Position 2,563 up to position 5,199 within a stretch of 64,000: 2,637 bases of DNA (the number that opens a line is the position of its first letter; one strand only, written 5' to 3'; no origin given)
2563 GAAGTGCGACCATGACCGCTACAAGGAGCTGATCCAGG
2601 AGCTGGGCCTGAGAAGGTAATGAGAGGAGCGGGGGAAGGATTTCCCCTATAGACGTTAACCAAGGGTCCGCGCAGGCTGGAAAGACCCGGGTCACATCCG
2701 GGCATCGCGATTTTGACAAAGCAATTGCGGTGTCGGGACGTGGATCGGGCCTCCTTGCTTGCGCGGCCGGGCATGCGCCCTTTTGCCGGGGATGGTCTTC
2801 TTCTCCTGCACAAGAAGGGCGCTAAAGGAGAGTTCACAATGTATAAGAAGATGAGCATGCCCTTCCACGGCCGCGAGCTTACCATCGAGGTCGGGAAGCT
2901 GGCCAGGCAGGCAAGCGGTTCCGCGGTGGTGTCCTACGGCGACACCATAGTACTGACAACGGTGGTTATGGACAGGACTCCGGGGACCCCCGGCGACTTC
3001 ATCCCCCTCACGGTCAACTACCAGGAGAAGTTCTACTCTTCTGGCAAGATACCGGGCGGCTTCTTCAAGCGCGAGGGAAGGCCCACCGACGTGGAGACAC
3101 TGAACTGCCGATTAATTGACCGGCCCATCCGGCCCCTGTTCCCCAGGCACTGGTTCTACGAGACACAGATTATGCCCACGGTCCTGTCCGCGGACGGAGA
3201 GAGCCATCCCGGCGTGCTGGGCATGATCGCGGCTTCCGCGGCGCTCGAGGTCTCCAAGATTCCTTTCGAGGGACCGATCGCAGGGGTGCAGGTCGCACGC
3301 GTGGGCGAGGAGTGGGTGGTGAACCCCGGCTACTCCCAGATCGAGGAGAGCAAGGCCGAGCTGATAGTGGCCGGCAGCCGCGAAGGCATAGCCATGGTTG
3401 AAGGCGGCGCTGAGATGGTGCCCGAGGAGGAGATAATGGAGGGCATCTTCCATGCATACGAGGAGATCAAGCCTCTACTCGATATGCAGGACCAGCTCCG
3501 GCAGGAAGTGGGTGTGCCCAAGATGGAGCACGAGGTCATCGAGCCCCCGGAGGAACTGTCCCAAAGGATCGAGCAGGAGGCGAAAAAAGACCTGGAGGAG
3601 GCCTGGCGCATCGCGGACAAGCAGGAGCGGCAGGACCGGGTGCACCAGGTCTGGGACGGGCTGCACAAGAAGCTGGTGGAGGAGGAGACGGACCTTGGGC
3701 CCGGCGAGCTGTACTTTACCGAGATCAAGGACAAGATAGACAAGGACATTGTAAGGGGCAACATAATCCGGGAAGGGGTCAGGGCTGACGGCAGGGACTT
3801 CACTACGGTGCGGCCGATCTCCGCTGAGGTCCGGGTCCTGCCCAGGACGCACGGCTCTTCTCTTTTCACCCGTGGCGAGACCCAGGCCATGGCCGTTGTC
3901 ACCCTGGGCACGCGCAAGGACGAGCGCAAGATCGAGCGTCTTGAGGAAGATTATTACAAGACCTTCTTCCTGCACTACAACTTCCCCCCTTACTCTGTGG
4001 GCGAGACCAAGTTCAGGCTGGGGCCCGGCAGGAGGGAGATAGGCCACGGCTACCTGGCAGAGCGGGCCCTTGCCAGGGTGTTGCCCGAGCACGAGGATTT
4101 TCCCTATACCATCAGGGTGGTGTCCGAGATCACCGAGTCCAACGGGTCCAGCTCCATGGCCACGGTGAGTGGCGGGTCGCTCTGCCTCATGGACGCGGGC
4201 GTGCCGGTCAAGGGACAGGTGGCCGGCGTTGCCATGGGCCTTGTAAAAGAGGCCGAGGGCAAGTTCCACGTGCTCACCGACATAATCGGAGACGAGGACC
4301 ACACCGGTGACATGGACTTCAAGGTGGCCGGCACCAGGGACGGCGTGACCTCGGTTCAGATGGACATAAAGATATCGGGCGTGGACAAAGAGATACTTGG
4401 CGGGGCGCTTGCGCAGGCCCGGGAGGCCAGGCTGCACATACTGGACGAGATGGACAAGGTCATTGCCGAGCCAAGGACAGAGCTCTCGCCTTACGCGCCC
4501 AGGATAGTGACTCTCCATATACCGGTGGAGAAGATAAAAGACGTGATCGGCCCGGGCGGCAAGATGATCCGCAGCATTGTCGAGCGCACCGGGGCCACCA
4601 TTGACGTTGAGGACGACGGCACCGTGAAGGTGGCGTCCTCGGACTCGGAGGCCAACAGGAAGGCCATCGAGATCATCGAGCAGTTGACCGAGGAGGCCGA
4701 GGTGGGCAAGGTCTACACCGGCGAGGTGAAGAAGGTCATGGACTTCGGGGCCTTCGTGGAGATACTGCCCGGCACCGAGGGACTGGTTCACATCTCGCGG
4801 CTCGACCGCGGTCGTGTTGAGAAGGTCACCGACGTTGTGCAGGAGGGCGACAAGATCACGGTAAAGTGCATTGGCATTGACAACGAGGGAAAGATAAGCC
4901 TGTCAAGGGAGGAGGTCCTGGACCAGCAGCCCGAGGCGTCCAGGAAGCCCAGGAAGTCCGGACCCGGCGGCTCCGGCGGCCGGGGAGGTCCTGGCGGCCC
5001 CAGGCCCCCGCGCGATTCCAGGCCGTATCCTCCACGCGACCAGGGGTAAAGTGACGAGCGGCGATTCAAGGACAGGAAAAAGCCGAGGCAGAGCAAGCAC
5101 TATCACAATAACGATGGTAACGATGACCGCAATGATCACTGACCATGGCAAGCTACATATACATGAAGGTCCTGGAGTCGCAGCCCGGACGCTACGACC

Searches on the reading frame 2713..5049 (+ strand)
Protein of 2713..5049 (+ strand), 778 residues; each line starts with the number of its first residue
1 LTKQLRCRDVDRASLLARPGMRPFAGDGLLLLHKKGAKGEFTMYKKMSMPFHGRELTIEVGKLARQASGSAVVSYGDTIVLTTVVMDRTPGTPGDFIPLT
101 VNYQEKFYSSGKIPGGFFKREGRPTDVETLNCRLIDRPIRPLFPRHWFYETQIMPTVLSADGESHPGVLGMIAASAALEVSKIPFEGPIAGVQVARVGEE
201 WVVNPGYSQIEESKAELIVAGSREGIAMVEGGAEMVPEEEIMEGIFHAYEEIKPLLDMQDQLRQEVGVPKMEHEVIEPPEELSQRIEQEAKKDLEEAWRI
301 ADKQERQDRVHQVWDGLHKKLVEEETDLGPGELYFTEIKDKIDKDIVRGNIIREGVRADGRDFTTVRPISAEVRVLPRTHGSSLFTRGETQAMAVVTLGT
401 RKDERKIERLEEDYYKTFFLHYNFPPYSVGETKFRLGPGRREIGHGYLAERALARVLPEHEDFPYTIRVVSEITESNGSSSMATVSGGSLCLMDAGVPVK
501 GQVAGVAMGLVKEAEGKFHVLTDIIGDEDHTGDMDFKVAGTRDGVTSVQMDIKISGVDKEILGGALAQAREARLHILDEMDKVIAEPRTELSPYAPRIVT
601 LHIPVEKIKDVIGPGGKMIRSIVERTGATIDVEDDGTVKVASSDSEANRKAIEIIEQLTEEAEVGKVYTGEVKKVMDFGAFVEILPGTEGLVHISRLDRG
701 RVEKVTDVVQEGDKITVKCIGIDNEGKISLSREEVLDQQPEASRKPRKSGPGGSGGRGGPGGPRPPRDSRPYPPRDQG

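Call 67: search_protein_families(library=pfam, proteins=[window:2713-5049:+], max_evalue=0.00001)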
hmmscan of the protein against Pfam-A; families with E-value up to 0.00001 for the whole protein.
window:2713-5049:+ (778 aa): 5 families
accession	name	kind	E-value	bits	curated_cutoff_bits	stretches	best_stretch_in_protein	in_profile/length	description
PF01138.27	RNase_PH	-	1.7e-57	193.9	25.5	2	53-184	2-130/130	3' exoribonuclease family, domain 1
PF00575.29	S1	-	3.6e-18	66.1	22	1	662-732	2-73/74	S1 RNA binding domain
PF03725.20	RNase_PH_C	-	9.4e-16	58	20.8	1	187-250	1-66/67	3' exoribonuclease family, domain 2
PF03726.19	PNPase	-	1.3e-14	54.8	24.6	1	281-362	1-81/81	Polyribonucleotide nucleotidyltransferase, RNA binding domain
PF00013.35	KH_1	-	2.1e-10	40.6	21.5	1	599-657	2-66/66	KH domain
